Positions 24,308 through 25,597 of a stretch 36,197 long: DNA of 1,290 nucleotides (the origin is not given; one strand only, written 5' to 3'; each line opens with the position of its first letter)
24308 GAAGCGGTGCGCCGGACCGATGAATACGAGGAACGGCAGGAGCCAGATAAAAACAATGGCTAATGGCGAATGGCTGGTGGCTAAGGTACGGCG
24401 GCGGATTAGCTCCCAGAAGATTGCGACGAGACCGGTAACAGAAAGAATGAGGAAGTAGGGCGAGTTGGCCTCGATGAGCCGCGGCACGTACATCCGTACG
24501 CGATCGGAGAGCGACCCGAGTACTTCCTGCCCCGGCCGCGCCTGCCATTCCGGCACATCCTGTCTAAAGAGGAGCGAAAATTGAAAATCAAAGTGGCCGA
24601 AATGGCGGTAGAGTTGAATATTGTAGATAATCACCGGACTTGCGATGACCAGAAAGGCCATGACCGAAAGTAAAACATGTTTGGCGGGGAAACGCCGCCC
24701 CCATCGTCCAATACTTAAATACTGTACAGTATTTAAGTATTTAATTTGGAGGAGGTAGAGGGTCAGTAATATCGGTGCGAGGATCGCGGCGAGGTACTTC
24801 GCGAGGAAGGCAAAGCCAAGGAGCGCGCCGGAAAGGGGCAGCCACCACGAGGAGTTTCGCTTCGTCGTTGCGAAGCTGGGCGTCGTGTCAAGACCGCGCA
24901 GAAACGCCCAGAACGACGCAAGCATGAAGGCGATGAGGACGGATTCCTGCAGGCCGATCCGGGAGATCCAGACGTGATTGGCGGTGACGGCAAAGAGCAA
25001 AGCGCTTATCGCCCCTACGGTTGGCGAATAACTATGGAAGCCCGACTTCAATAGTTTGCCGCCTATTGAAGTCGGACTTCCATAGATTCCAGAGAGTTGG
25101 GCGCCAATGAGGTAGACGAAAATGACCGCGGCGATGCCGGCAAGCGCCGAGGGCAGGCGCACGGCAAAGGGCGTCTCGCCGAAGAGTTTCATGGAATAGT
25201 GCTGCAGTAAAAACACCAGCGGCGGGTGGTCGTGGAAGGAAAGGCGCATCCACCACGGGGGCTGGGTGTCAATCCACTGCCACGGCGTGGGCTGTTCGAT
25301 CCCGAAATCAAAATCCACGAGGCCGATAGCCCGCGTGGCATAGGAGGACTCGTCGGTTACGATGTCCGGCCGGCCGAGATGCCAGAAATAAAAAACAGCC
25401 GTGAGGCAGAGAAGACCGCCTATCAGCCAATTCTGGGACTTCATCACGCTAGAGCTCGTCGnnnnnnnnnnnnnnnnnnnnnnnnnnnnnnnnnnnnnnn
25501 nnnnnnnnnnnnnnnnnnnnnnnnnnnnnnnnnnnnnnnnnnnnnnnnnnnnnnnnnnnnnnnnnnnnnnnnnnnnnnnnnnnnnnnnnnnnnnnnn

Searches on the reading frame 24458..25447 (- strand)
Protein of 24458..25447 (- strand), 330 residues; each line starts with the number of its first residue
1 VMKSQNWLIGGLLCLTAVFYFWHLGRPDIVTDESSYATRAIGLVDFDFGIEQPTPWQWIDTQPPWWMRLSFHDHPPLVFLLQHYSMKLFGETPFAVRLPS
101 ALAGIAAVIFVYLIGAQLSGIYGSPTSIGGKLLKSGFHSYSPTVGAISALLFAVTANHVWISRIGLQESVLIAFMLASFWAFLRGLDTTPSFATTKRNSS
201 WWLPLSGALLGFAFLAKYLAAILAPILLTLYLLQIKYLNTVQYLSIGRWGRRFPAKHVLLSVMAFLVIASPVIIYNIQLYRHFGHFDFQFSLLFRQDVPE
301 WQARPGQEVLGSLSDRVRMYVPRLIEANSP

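Call 72: find_homologous_proteins(query=window:24458-25447:-, max_evalue=1e-20)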
Query window:24458-25447:- (330 aa): 272 proteins with E <= 1e-20 among 5854 candidates; the best 120 are listed.
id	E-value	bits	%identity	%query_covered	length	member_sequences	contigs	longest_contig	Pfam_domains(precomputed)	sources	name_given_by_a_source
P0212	4.1e-104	367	59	100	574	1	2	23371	PF02366.25,PF13231.13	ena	-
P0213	4.5e-103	363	60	97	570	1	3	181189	PF02366.25,PF13231.13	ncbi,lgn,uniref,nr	ncbi:MAG: glycosyltransferase family 39 protein [Candidatus Sungbacteria bacterium]|uniref:Glycosylt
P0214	3.4e-101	357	58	100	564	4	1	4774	PF02366.25,PF13231.13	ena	-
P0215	5.2e-100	353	56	98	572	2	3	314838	PF02366.25,PF13231.13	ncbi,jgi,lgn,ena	-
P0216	1.1e-95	339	55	98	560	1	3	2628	PF02366.25,PF13231.13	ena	-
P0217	2.3e-95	338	56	99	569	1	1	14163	PF02366.25,PF13231.13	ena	-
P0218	3.2e-95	337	51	98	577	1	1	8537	PF02366.25,PF13231.13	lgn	-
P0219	9.0e-95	336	54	95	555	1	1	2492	PF02366.25,PF13231.13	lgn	-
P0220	2.8e-92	328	55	97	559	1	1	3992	PF02366.25,PF13231.13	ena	-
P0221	3.3e-89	318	54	99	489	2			PF02366.25,PF13231.13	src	-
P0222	1.6e-87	312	62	87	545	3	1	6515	PF02366.25,PF13231.13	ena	-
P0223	1.5e-74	270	48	97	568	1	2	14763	PF02366.25,PF13231.13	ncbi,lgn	-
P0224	5.2e-74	268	47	100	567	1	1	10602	PF02366.25,PF13231.13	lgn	-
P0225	3.7e-72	262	46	92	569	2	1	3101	PF02366.25,PF13231.13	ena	-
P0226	8.2e-70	254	53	80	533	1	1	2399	PF02366.25,PF13231.13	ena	-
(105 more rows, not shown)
